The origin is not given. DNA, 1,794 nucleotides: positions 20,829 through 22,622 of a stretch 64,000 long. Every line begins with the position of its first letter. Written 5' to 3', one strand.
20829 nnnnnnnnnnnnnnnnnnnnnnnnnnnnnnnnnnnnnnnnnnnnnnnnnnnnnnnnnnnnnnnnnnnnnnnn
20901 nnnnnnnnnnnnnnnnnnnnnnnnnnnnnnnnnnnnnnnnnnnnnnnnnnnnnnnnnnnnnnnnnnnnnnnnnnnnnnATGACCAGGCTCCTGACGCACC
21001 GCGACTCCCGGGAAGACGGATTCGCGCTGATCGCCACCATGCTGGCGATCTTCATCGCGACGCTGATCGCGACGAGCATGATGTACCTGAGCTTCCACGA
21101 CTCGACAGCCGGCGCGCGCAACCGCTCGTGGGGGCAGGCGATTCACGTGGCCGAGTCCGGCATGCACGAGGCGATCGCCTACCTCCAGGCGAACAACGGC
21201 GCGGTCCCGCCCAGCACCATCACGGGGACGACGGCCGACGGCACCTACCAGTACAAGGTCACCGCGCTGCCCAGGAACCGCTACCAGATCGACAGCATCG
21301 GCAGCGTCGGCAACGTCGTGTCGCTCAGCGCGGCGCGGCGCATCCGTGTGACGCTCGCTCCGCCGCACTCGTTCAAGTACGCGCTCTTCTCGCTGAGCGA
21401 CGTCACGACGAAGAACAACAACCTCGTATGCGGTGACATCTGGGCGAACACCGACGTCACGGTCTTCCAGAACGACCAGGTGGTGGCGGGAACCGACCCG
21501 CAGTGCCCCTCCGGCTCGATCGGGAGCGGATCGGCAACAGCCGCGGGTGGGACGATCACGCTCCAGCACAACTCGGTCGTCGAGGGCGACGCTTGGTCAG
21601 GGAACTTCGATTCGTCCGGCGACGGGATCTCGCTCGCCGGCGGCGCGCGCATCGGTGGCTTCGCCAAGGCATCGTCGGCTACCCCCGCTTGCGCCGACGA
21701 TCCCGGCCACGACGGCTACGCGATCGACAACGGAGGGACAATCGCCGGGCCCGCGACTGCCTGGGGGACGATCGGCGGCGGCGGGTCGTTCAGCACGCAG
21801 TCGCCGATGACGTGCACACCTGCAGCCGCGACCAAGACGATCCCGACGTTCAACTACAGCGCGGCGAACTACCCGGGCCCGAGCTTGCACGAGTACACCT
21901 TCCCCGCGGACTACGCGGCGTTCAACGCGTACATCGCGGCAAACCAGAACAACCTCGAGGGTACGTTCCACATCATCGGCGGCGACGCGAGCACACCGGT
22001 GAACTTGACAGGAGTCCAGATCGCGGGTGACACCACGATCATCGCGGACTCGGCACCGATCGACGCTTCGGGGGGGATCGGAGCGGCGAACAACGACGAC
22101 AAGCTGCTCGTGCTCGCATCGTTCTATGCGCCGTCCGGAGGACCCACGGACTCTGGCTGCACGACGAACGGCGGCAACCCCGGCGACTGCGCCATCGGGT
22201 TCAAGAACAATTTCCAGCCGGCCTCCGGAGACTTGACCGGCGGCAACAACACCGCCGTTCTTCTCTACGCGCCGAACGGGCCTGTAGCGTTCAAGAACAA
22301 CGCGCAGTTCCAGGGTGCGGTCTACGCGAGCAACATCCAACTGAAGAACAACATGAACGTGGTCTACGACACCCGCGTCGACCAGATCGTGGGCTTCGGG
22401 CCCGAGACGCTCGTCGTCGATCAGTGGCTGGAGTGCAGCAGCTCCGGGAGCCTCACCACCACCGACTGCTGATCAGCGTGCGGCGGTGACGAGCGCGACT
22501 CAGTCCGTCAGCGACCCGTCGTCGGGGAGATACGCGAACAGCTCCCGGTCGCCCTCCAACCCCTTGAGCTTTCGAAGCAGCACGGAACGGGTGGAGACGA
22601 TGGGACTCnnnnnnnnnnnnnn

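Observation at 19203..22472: Stand-alone PilV/PilW/PilX-like minor-pilin module embedded among origin-proximal housekeeping genes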

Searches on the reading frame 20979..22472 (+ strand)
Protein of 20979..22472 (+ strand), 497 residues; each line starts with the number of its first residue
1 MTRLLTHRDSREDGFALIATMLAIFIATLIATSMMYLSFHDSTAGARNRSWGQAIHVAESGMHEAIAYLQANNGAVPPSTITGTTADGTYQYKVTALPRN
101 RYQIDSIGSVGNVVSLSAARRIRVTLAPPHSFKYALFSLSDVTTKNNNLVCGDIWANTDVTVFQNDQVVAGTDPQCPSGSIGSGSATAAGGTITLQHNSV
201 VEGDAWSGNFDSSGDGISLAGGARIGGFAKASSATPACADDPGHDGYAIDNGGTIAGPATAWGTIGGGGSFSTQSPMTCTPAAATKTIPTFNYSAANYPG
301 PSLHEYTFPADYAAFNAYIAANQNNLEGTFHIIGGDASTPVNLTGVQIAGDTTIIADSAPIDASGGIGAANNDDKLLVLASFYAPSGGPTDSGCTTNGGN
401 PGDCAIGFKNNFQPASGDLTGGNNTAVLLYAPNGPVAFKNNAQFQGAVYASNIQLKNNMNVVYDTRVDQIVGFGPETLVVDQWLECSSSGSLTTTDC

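Call 5: search_protein_families(library=pfam, proteins=[window:20979-22472:+], max_evalue=1)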
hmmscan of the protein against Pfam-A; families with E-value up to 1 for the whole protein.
window:20979-22472:+ (497 aa): 1 family
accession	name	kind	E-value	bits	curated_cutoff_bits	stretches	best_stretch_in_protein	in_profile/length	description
PF23981.1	DUF7305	-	8e-06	26.3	27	1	395-468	111-183/185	Domain of unknown function (DUF7305)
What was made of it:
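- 20979..22472 (+): g3: large pilin-like protein without Glu+5 (497 aa). Charged leader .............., Gly-1 at 21018-21020, then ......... N-terminal helix 12-71, four-stranded sheet 81-127, beta-solenoid from about residue 136 to the end with conserved cysteines. DUF7305 26.3 bits against 27 (call 5).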

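Call 8: find_homologous_proteins(query=window:20979-22472:+)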
Query window:20979-22472:+ (497 aa): 196 proteins with E <= 0.001 among 8000 candidates; the best 120 are listed.
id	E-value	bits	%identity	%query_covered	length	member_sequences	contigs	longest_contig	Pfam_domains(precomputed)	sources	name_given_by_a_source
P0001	3.3e-295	997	89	100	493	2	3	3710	PF23981.2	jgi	jgi:hypothetical protein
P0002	3.0e-208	711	67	99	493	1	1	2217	-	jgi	jgi:hypothetical protein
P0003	1.6e-207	708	65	99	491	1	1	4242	PF23981.2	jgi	jgi:hypothetical protein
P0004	6.8e-206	703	65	99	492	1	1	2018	PF23981.2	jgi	jgi:hypothetical protein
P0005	6.6e-204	696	64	100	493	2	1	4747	PF23981.2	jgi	jgi:hypothetical protein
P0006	1.6e-203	695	63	99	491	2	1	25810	PF23981.2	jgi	jgi:hypothetical protein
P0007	1.3e-202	692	64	100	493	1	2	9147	PF23981.2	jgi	jgi:hypothetical protein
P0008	1.5e-202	692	64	99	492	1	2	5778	PF23981.2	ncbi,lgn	-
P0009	9.2e-202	689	64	98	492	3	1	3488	-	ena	-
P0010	1.4e-201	689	63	99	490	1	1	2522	PF23981.2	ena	-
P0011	1.0e-200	686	64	97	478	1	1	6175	PF23981.2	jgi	jgi:hypothetical protein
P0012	1.9e-200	685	64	97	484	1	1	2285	-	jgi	jgi:hypothetical protein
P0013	2.0e-200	685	63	96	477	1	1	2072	PF23981.2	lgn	-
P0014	3.1e-199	681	63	98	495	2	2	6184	PF23981.2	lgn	-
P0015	1.0e-198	679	63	99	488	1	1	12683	-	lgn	-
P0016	6.6e-198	676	62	99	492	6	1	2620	PF23981.2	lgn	-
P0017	7.0e-198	676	62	97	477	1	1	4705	PF23981.2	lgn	-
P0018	7.3e-198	676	63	97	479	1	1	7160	PF23981.2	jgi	jgi:hypothetical protein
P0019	8.4e-198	676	63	97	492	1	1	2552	PF23981.2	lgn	-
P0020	2.7e-196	671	64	97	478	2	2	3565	PF23981.2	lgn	-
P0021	7.1e-196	670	62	99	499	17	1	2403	PF23981.2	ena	-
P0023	2.7e-191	655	62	100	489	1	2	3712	PF23981.2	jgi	jgi:hypothetical protein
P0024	2.8e-191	655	60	99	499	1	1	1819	PF23981.2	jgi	jgi:competence protein ComGC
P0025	6.4e-191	653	60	100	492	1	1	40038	PF23981.2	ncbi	-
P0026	3.6e-190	651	60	99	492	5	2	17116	PF23981.2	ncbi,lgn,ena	-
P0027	3.9e-190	651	60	99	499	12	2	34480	PF23981.2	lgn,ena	-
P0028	4.8e-190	651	60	100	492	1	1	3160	PF23981.2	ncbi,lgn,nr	ncbi:MAG: hypothetical protein JJE46_14585 [Acidimicrobiia bacterium]|nr:hypothetical protein [Acidi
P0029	1.7e-189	649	62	100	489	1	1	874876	PF23981.2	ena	-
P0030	1.8e-189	649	60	100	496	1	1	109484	PF23981.2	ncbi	-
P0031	8.7e-189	646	61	100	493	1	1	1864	PF23981.2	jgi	jgi:hypothetical protein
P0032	1.2e-188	646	60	99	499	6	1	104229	PF23981.2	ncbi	ncbi:MAG: hypothetical protein ACKO72_01765 [Actinomycetes bacterium]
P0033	2.3e-188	645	61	100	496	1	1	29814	PF23981.2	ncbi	-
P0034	2.3e-188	645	61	100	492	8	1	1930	PF23981.2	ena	-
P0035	2.6e-187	642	60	100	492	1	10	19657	PF23981.2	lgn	-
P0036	3.6e-187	641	60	99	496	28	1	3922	PF23981.2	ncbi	-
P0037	6.1e-187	640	60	100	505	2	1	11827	PF23981.2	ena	-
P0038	2.3e-186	638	62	97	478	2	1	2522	PF23981.2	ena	-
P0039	3.0e-186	638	60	100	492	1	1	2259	PF23981.2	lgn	-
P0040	1.3e-185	636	59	98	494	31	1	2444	PF23981.2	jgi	jgi:Tfp pilus assembly protein PilE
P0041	3.3e-185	635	59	100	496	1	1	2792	PF23981.2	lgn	-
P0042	6.4e-185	634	60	100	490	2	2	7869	PF23981.2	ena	-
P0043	7.5e-185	633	61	100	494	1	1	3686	PF23981.2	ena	-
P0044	1.5e-184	632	59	100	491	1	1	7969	PF23981.2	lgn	-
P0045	5.8e-184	631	60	100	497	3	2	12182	PF23981.2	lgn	-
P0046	6.3e-184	630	61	100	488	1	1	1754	PF23981.2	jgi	jgi:hypothetical protein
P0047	1.1e-183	630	59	100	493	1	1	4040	PF23981.2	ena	-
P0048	1.6e-183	629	61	100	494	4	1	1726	PF23981.2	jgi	jgi:hypothetical protein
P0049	7.2e-183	627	59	100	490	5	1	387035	PF23981.2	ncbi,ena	-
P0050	1.3e-182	626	59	100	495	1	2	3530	PF23981.2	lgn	-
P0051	2.1e-182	625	60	99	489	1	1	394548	PF23981.2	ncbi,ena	-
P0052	2.3e-182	625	60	100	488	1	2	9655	PF23981.2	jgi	jgi:hypothetical protein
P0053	3.9e-182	624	59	100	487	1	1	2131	PF23981.2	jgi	jgi:hypothetical protein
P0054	4.1e-182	624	60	100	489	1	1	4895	PF23981.2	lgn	-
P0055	1.9e-181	622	60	100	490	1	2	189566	PF23981.2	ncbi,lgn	-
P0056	4.9e-181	621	60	100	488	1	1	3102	PF23981.2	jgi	jgi:hypothetical protein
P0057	5.1e-181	621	60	98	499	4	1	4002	PF23981.2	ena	-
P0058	1.8e-180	619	59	100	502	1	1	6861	PF23981.2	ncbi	-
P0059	2.2e-180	619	59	100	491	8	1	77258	PF23981.2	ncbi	ncbi:MAG: DUF7305 domain-containing protein [Acidimicrobiia bacterium]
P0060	9.3e-180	617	59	100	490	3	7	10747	PF23981.2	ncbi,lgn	-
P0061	2.8e-179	615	58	100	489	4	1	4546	PF23981.2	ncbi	-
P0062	3.0e-179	615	59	100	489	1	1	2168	PF23981.2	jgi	jgi:Tfp pilus assembly protein PilX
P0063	3.7e-179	615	58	99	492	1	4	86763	PF23981.2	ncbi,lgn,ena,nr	ncbi:MAG: hypothetical protein EXQ69_01950 [Acidimicrobiia bacterium]|nr:hypothetical protein [Acidi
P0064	6.4e-179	614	58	100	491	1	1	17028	PF23981.2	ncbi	-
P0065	1.1e-178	613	61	97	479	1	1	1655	PF23981.2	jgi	jgi:hypothetical protein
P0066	1.4e-178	613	57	97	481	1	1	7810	PF23981.2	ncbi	-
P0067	2.0e-178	612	60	100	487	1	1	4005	PF23981.2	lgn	-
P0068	2.4e-178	612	59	100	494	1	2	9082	PF23981.2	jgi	jgi:hypothetical protein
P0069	4.6e-178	611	61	95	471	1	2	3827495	PF23981.2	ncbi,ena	-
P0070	5.2e-178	611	59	100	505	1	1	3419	PF23981.2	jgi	jgi:Tfp pilus assembly protein PilX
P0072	9.7e-177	607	58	96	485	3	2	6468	PF23981.2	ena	-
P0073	2.2e-176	606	59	100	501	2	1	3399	PF23981.2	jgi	jgi:hypothetical protein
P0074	6.3e-176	604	59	100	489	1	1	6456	PF23981.2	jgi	jgi:hypothetical protein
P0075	9.1e-176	603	60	100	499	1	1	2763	PF23981.2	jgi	jgi:Tfp pilus assembly protein PilX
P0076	3.8e-175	601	59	100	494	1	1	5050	PF23981.2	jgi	jgi:hypothetical protein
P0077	8.2e-172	590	57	99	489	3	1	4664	PF14341.12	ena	-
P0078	2.5e-170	586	59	96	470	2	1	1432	PF23981.2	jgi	jgi:hypothetical protein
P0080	1.7e-168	579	64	84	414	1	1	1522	PF23981.2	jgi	jgi:hypothetical protein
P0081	2.5e-168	579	56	100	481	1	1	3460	PF23981.2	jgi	jgi:hypothetical protein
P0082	5.2e-168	578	56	100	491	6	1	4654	PF23981.2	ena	-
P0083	5.2e-166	571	56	100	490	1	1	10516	PF23981.2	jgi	jgi:hypothetical protein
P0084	2.0e-165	569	54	100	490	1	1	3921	PF23981.2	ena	-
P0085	1.2e-163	563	61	89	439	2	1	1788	PF23981.2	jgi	jgi:hypothetical protein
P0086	1.3e-160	554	56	97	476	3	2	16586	PF23981.2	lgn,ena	-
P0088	6.2e-157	541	53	100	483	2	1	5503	PF23981.2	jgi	jgi:Tfp pilus assembly protein PilX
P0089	4.3e-155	535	54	100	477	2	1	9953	PF23981.2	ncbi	-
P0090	5.9e-153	528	53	100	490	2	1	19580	PF23981.2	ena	-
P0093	1.6e-145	504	66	75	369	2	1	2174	PF23981.2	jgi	jgi:hypothetical protein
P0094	4.7e-145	502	52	100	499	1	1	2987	PF23981.2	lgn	-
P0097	2.8e-136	473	50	98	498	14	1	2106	PF23981.2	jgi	jgi:hypothetical protein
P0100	1.5e-132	461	54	96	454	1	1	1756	PF23981.2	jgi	jgi:hypothetical protein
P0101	2.9e-132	460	53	97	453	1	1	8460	PF23981.2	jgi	jgi:hypothetical protein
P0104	1.7e-131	457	50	97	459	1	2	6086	PF23981.2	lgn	-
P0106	5.2e-130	453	52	96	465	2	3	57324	PF23981.2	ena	-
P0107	6.0e-130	452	51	97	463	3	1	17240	PF23981.2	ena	-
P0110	2.7e-129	450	51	96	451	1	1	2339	PF23981.2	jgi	-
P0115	9.0e-127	442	51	96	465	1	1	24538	PF23981.2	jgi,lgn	jgi:hypothetical protein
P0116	1.1e-125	438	49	97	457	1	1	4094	PF23981.2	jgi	jgi:hypothetical protein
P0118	1.4e-125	438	49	97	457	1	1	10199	PF23981.2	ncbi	-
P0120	1.5e-124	435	51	90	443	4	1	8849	PF23981.2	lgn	-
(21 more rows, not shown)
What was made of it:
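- On DUF7305 (PF23981): Most homologues listed in call 8 carry a precomputed PF23981 hit.
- Closest known: Pfam PilX_N. Same: Most g3 homologues listed in the first protein search carry a precomputed DUF7305 hit (call 8).
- One homologue is named ComGC in a metagenome annotation (call 8).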

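Call 9: find_encoding_contigs(protein=P0069, flank=10000, max_places=2)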
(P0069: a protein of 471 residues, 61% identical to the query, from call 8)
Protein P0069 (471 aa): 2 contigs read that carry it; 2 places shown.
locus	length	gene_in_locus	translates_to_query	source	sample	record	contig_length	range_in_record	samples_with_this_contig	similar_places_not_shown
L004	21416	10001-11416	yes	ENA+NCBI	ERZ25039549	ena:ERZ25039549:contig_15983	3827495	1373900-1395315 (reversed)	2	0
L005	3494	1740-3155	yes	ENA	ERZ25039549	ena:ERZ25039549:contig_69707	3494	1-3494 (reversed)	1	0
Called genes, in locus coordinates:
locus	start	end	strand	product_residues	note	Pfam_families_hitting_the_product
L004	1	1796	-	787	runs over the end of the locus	PF02463:SMC_N, PF13476:AAA_23, PF13555:AAA_29, PF13558:SbcC_Walker_B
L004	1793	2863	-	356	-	PF00149:Metallophos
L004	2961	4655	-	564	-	-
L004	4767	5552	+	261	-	PF00106:adh_short, PF08659:KR, PF13561:adh_short_C2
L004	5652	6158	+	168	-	PF00296:Bac_luciferase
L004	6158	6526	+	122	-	PF00296:Bac_luciferase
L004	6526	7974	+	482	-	PF00890:FAD_binding_2, PF01266:DAO (faint), PF12831:FAD_oxidored (weak)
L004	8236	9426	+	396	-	-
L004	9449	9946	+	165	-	-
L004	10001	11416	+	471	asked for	PF23981:DUF7305 (weak)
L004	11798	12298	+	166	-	-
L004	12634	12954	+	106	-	-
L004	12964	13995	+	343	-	PF00041:fn3 (weak)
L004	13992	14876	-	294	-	-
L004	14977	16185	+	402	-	PF04909:Amidohydro_2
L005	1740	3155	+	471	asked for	PF23981:DUF7305 (weak)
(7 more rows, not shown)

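Call 10: find_encoding_contigs(protein=P0029, flank=10000, max_places=2)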
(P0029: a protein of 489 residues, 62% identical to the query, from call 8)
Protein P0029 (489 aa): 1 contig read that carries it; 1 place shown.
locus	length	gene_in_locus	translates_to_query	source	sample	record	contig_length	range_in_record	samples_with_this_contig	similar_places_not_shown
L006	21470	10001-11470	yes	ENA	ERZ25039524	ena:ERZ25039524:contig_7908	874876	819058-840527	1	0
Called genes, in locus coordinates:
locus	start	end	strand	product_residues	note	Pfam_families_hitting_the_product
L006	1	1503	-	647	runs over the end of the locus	PF13558:SbcC_Walker_B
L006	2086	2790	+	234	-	-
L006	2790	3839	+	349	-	-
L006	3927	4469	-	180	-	-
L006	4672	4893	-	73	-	-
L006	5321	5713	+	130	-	PF00106:adh_short, PF13561:adh_short_C2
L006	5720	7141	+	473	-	PF00296:Bac_luciferase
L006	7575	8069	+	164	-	PF00890:FAD_binding_2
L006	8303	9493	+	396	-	-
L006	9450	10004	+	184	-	-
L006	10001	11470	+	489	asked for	PF23981:DUF7305 (weak)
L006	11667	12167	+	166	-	-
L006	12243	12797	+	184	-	-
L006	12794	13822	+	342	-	PF00041:fn3 (weak)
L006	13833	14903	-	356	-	-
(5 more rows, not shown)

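Call 21: search_protein_families(library=ncbifam, proteins=[window:20979-22472:+], max_evalue=0.01)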
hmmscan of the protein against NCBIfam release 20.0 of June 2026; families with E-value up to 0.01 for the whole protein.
window:20979-22472:+ (497 aa): 0 families

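Call 26: find_related_loci(query=A1, collection=genome_contigs, flank=10000)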
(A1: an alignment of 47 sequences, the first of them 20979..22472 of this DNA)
Query A1 (497 aa) in genome_contigs; peptide patterns used: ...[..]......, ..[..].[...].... (x = any residue, [..] = any of these).
164 stretches matched a pattern; 46 encode a relative of the query (tblastn E <= 1e-3); 46 distinct loci.
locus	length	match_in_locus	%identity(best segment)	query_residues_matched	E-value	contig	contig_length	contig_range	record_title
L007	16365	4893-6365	60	1-497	0e+0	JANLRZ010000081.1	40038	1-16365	MAG: Acidimicrobiia bacterium isolate OTE_25_metabat_69 OTE_25_k141_4137167, whole genome shotgun sequence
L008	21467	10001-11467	61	1-497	0e+0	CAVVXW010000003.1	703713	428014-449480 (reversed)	MAG: uncultured Acidimicrobiia bacterium isolate MFD05442.bin.2.248 genome assembly, contig: contig_4546, whole genome s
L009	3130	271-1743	60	1-497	0e+0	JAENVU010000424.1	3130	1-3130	MAG: Acidimicrobiia bacterium isolate 3_4_m_bin14 c_000003276799, whole genome shotgun sequence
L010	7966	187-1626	60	12-497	0e+0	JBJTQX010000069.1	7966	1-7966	MAG: Actinomycetes bacterium isolate samp_4448_metadecoder_532 samp_4448_1277732, whole genome shotgun sequence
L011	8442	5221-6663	60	12-497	0e+0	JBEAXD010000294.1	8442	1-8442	MAG: Actinomycetota bacterium isolate NASQAN2011_275_B_bin.1 scaffold_450436, whole genome shotgun sequence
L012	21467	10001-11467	59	1-497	0e+0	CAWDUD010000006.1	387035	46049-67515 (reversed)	MAG: uncultured Acidimicrobiia bacterium isolate MFD05442.bin.2.230 genome assembly, contig: contig_4550, whole genome s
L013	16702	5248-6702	59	8-497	0e+0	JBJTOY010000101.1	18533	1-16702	MAG: Actinomycetes bacterium isolate samp_4449_metadecoder_414 samp_4449_1755303, whole genome shotgun sequence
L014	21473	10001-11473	60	1-497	0e+0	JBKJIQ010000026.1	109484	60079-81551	MAG: Acidimicrobiia bacterium isolate ant_bin.168 S1Ck117_2901733_flag_0_multi_33.9970_len_109484, whole genome shotgun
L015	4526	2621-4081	60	5-497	0e+0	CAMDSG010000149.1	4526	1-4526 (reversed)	MAG: Bifidobacterium breve isolate TrH-25oct19-242 genome assembly, contig: TrH-25oct19-C42765, whole genome shotgun seq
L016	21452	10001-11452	60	8-497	0e+0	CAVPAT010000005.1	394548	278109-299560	MAG: uncultured Acidimicrobiia bacterium isolate MFD09779.bin.2.249 genome assembly, contig: contig_47643, whole genome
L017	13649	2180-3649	58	1-497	0e+0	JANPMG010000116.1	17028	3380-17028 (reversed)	MAG: Acidimicrobiia bacterium isolate VAR_48_metabat_304 VAR_48_k141_1201929, whole genome shotgun sequence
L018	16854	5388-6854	61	1-497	0e+0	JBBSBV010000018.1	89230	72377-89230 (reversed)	MAG: Acidimicrobiia bacterium isolate La6_metabat2.202 La6_metabat2.202_K_1078044_L_89230_cov_15.0256, whole genome shot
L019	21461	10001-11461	59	5-497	0e+0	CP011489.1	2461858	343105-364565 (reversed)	Actinobacteria bacterium IMCC26256, complete genome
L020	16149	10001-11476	60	4-497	1e-180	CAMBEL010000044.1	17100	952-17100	MAG: Bifidobacterium breve isolate TH-08apr19-172 genome assembly, contig: TH-08apr19-C8767, whole genome shotgun sequen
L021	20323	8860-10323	59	3-497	3e-180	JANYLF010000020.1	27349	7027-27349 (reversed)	MAG: Acidimicrobiia bacterium isolate GL140_5_metabinner_93 GL140_5_k141_3778637, whole genome shotgun sequence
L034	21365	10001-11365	45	1-487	2e-122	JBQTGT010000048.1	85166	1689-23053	MAG: Actinomycetota bacterium isolate SAR205 c_000000007090, whole genome shotgun sequence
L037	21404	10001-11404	46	4-485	6e-114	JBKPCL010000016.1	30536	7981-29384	MAG: Actinomycetota bacterium isolate GB_EKS_MAG_00052 GB_EKS_000000463026, whole genome shotgun sequence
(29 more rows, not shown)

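Call 37: predict_structure(alignment_id=A1)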
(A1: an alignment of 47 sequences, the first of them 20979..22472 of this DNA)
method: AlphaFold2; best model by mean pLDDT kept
length: 497 residues; sequences in the alignment: 47
mean_pLDDT: 87.5   pTM: 0.82
mean pLDDT of the five models: 87.5, 87.4, 86.8, 85.8, 85.0
residues with pLDDT >= 90: 316; 70-90: 127; 50-70: 40; < 50: 14
segments of 3 or more residues with pLDDT < 50: 1-10, 397-399
pLDDT, mean of each block of 10 residues (from residue 1): 39 66 83 72 62 91 93 88 94 90 94 80 93 96 94 98 97 90 97 98 98 97 97 94 95 97 94 95 96 84 93 97 95 94 92 95 87 90 81 53 79 58 82 90 89 91 92 88 86 75
secondary structure, 60 per line:
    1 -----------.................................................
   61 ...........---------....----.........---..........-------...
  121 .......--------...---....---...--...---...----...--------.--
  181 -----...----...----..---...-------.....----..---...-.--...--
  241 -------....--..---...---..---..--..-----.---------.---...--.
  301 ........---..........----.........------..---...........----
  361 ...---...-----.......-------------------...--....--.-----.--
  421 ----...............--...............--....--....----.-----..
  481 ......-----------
elements in order: H12-71 E81-84 E89-97 E101-110 E118-127 E136-138 E142-145 E149-151 E154-156 E160-162 E167-169 E186-188 E193-195 E205-207 E215-219 E229-231 E248-251 E259-261 E303-308 H312-321 E326-334 E346-356 E361-363 E367-369 E375-381 E406-409 E425-439 E442-456 E459-462 H465-468 E479-486
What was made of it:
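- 20979..22472 (+): AF2 pLDDT 87.5, pTM 0.82 (call 37).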

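Call 39: fold_search(model_id=the predicted structure, library=pdb)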
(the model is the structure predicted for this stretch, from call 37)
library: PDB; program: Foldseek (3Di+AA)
matches with E <= 10: 127; with E <= 0.001: 0
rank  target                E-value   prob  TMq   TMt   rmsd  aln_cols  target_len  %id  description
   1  4nuh                  9.3e-02  0.25  0.13  0.26  16.4       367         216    9  Crystal structure of mLeIBP, a capping head region swapped mutant of ice-binding protein (released 2014-04-16)
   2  8x1l                  1.5e+00  0.07  0.12  0.24  16.5       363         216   11  Crystal structure of S96C/L132C mutant of FfIBP (released 2024-11-13)
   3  6bg8_A                1.5e+00  0.03  0.12  0.20  18.7       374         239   13  Shewanella frigidimarina ice-binding protein_1 DUF3494 Domain (released 2018-03-07)
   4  6hsw_A                1.7e+00  0.06  0.07  0.08  19.9       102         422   15  A CE15 glucuronoyl esterase from Teredinibacter turnerae T7901 (released 2019-03-20)
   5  8ifg_B                1.8e+00  0.13  0.08  0.09  10.8        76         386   10  Cryo-EM structure of the Clr6S (Clr6-HDAC) complex from S. pombe (released 2024-01-03)
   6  8vca                  1.8e+00  0.10  0.07  0.10  18.2        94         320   12  Crystal Structure of plant Carboxylesterase 15 (released 2024-08-07)
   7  8jvb_A                1.8e+00  0.08  0.05  0.07  10.9        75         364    7  Cryo-EM structure of the Type II secretion system protein from Acidithiobacillus caldus (released 2024-07-03)
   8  3n8b_B                1.9e+00  0.54  0.09  0.44   3.6        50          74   16  Crystal Structure of Borrelia burgdorferi Pur-alpha (released 2010-10-06)
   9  3nm7_D                2.0e+00  0.54  0.08  0.43   3.5        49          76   16  Crystal Structure of Borrelia burgdorferi Pur-alpha (released 2010-10-06)
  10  3nuz_F                2.3e+00  0.03  0.06  0.07  19.8       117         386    8  Crystal structure of a putative acetyl xylan esterase (BF1801) from Bacteroides fragilis NCTC 9343 at 2.30 A resolutio (released 2010-08-04)
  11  3wp9                  2.9e+00  0.06  0.15  0.28  14.8       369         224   10  Crystal structure of antifreeze protein from an Antarctic sea ice bacterium Colwellia sp. (released 2014-07-02)
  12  3nm7_C                3.2e+00  0.41  0.08  0.44   3.4        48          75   17  Crystal Structure of Borrelia burgdorferi Pur-alpha (released 2010-10-06)
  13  3put_A                3.2e+00  0.13  0.08  0.21  12.2        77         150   14  Crystal Structure of the CERT START domain (mutant V151E) from Rhizobium etli at the resolution 1.8A, Northeast Struct (released 2010-12-22)
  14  7o5y_D                3.3e+00  0.33  0.13  0.39   4.6       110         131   14  PilA minor pilin of Streptococcus sanguinis type IV pili (released 2022-04-20)
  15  3cfi_G                3.5e+00  0.47  0.10  0.59   6.6        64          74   12  Nanobody-aided structure determination of the EPSI:EPSJ pseudopilin heterdimer from Vibrio Vulnificus (released 2009-01-13)
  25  7o5y_C                4.4e+00  0.38  0.13  0.43   4.2       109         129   16  PilA minor pilin of Streptococcus sanguinis type IV pili (released 2022-04-20)
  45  7o5y_B                6.8e+00  0.25  0.13  0.43   4.2       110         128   14  PilA minor pilin of Streptococcus sanguinis type IV pili (released 2022-04-20)
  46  7o5y_A                6.8e+00  0.16  0.12  0.39   4.6       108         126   14  PilA minor pilin of Streptococcus sanguinis type IV pili (released 2022-04-20)
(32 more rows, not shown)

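Call 40: search_solved_structures(query=A1, max_evalue=10)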
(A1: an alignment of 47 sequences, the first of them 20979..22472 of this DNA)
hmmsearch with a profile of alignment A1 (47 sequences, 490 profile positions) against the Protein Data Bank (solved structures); distinct sequences matched with E-value up to 10: 0.
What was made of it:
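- Tried and rejected: The profile search of PDB sequences gave 0 hits (call 40).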
